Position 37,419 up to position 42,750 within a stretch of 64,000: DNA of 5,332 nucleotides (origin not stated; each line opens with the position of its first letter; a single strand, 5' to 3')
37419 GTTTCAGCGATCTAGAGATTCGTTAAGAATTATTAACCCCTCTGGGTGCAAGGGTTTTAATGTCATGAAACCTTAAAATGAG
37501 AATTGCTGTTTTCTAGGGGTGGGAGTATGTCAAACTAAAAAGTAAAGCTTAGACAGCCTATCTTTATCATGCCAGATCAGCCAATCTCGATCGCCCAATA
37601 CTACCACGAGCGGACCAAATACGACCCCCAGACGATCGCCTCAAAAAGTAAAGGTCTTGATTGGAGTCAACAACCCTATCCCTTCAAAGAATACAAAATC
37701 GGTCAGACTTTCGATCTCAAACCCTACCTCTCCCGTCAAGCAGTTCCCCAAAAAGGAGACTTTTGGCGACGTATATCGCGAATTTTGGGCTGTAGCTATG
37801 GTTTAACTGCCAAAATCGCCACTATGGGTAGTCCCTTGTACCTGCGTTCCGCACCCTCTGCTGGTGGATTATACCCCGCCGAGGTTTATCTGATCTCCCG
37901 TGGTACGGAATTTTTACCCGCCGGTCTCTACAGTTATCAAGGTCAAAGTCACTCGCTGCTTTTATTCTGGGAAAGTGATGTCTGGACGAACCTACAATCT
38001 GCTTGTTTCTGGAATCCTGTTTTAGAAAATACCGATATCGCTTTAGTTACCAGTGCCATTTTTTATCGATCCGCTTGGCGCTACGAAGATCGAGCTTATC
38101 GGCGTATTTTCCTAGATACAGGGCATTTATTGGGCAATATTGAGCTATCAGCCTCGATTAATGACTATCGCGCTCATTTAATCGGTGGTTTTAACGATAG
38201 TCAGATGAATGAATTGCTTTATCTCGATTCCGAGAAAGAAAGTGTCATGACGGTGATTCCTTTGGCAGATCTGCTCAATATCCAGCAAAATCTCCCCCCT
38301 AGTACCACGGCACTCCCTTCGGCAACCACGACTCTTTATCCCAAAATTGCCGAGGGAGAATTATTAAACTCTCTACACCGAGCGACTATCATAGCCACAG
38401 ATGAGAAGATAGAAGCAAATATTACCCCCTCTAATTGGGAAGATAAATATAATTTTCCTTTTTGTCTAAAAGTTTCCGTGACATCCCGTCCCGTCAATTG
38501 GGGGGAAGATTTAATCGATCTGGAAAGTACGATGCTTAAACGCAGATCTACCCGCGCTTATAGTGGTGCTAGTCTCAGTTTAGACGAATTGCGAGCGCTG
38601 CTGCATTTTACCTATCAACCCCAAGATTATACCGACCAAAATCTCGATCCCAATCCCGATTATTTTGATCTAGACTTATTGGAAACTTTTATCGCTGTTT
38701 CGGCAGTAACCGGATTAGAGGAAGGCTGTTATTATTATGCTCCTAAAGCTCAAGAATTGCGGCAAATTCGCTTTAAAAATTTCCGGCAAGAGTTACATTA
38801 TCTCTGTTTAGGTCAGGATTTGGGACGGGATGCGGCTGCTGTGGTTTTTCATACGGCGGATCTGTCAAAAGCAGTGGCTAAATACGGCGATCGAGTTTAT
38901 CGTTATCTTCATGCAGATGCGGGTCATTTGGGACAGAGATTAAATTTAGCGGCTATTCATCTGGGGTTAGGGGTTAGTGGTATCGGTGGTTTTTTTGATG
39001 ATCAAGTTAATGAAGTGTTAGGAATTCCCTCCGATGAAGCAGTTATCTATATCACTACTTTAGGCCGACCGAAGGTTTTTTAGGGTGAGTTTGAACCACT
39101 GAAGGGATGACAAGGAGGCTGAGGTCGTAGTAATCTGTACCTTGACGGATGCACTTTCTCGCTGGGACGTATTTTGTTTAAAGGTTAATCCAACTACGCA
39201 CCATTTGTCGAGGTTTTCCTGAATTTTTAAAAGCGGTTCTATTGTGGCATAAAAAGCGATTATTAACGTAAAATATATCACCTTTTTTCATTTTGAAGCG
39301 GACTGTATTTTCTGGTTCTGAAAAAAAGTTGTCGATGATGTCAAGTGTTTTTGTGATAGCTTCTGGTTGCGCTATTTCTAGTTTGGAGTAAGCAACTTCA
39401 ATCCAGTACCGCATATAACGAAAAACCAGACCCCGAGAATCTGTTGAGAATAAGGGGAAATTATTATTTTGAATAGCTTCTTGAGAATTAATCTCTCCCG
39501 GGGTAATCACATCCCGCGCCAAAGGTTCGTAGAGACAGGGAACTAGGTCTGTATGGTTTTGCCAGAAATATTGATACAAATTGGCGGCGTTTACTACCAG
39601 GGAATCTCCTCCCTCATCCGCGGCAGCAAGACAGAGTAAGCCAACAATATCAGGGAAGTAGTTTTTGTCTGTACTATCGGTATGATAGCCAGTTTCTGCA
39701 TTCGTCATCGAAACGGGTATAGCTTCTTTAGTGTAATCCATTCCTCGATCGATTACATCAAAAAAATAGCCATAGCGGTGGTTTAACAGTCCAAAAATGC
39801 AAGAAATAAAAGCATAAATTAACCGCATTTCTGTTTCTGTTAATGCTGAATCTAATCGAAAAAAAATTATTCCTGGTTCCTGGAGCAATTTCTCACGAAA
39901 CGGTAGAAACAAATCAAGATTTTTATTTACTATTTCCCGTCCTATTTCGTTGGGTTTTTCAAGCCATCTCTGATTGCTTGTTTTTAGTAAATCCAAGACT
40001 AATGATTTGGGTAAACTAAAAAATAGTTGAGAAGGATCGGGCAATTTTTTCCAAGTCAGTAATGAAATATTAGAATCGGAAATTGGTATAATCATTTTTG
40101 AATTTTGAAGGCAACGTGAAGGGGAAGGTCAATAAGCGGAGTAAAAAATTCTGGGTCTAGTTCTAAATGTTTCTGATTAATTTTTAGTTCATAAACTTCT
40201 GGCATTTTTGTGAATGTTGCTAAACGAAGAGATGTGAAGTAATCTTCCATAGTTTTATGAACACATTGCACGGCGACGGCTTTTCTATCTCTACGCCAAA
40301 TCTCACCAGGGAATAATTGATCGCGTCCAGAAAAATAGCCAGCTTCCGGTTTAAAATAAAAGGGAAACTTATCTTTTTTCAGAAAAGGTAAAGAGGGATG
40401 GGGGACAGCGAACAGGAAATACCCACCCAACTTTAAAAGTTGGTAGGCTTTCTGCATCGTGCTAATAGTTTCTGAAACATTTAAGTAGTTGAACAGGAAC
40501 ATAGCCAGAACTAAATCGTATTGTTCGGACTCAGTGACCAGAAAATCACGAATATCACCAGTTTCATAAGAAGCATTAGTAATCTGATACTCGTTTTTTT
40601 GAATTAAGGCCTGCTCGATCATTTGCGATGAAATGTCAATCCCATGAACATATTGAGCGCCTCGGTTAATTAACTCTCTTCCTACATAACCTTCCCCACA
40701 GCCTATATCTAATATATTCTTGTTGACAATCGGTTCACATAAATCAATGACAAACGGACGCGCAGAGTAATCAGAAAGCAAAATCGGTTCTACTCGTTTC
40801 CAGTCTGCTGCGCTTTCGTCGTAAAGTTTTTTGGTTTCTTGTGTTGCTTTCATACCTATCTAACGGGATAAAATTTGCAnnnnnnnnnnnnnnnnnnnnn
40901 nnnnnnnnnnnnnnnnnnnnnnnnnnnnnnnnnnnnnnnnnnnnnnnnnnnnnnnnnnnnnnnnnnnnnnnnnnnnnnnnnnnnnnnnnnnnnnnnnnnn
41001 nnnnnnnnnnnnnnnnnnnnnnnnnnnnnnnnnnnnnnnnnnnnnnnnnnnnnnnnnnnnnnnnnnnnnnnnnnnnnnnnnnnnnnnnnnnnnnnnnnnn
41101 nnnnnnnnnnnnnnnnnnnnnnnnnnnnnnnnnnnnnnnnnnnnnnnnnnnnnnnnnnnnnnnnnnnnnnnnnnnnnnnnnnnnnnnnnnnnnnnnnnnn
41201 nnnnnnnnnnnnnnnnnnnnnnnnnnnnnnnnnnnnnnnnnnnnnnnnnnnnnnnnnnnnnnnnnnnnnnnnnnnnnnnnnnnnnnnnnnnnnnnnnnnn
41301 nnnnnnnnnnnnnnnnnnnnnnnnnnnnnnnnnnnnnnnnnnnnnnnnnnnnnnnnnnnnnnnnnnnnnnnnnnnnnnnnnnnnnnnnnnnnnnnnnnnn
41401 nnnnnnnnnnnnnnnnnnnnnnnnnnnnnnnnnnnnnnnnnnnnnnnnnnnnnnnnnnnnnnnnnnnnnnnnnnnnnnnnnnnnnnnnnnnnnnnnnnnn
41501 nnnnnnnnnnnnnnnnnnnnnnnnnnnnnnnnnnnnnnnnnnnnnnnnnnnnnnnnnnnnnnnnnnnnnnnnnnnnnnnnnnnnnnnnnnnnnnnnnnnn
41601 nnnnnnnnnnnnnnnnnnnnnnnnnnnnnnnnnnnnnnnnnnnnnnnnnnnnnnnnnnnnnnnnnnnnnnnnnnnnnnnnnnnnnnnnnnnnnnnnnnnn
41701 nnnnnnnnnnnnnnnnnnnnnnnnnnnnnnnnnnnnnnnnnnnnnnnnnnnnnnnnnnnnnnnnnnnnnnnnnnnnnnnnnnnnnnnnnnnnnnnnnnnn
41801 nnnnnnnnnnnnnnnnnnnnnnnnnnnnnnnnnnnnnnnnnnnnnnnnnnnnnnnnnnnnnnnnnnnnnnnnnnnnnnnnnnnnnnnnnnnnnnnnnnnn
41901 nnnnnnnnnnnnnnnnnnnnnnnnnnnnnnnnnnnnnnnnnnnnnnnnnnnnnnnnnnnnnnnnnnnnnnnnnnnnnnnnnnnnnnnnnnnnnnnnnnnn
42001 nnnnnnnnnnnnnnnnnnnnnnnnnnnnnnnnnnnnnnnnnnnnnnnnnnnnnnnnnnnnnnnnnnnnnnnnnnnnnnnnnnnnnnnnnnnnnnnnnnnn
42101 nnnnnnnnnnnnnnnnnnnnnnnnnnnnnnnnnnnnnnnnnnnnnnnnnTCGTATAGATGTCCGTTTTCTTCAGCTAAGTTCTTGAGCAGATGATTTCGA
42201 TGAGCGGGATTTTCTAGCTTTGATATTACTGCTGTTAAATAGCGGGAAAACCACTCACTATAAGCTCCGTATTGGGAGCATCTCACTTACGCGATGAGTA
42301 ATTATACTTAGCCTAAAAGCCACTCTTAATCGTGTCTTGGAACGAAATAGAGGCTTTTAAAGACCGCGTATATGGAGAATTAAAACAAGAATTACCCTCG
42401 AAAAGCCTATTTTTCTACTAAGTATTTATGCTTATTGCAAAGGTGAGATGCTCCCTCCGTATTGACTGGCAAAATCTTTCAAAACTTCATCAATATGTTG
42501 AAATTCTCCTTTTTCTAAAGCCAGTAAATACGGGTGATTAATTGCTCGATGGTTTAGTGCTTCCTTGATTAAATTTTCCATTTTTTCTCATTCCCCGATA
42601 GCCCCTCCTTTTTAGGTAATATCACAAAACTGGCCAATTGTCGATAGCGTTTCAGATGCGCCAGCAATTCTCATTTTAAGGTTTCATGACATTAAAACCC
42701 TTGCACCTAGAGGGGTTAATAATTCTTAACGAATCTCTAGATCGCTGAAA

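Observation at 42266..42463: MITE insertion (13-bp TIR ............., 8-bp TSD) splits the HDO-cupin gene after codon ~42; the identical MITE splits an IS630 transposase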

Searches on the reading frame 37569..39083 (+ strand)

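Call 13: search_protein_families(library=pfam, proteins=[window:37569-39083:+])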
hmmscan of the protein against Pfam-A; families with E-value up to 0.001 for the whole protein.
window:37569-39083:+ (504 aa): 1 family
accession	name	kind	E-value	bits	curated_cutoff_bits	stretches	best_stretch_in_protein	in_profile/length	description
PF00881.29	Nitroreductase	-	3.4e-34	118.9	23.5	2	324-500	3-167/167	Nitroreductase family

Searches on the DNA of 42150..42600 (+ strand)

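Call 17: search_dna_similar(query=window:42274-42455:+, collection=plasmids, mode=distant, max_rows=40)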
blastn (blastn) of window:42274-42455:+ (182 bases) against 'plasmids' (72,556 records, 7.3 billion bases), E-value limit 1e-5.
Records with a match: 1; places in all: 1; records where one place covers at least 80% of the query: 0.
Best place of each record, by identity: 80-90% 1.
By first word of the organism name: Anabaena 1.
By predicted mobility (MOB-suite, as given by PLSDB): mobilizable 1.
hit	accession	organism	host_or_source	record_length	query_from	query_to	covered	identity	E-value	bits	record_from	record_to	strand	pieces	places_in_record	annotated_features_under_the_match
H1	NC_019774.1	Anabaena cylindrica PCC 7122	water, most likely pond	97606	1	111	61%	85.6%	1e-27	129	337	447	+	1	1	none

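Call 18: get_annotated_region(hit=H1, flank=3000)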
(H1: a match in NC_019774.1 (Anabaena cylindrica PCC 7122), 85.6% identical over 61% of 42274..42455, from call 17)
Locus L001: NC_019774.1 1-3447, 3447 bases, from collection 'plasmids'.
description: Anabaena cylindrica PCC 7122 plasmid pANACY.04, complete sequence
organism: Anabaena cylindrica PCC 7122 (NCBI taxid 272123)
taxonomy: Bacteria; Cyanobacteriota; Cyanophyceae; Nostocales; Nostocaceae; Anabaena; Anabaena cylindrica; Anabaena cylindrica PCC 7122
host: -; source: water, most likely pond; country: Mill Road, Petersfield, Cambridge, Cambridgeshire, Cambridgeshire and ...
typing (MOB-suite, as given by PLSDB): mobilizable; replicon rep_cluster_1665; relaxase MOBP
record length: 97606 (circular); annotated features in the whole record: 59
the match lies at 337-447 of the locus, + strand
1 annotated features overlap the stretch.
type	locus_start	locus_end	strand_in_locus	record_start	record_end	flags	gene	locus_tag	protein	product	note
CDS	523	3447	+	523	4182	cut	-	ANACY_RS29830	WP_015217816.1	WD40 repeat domain-containing protein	-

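Call 62: search_rna_families(source=window, start=42150, end=42600, threshold=evalue, max_evalue=1)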
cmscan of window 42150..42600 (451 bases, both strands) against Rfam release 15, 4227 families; matches with E-value up to 1: 1.
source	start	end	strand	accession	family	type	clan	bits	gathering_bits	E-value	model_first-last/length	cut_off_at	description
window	42174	42205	+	RF02475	GlsR6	Gene; snRNA; snoRNA; CD-box;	-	16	75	0.28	28-59/59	no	Small nucleolar RNA GlsR6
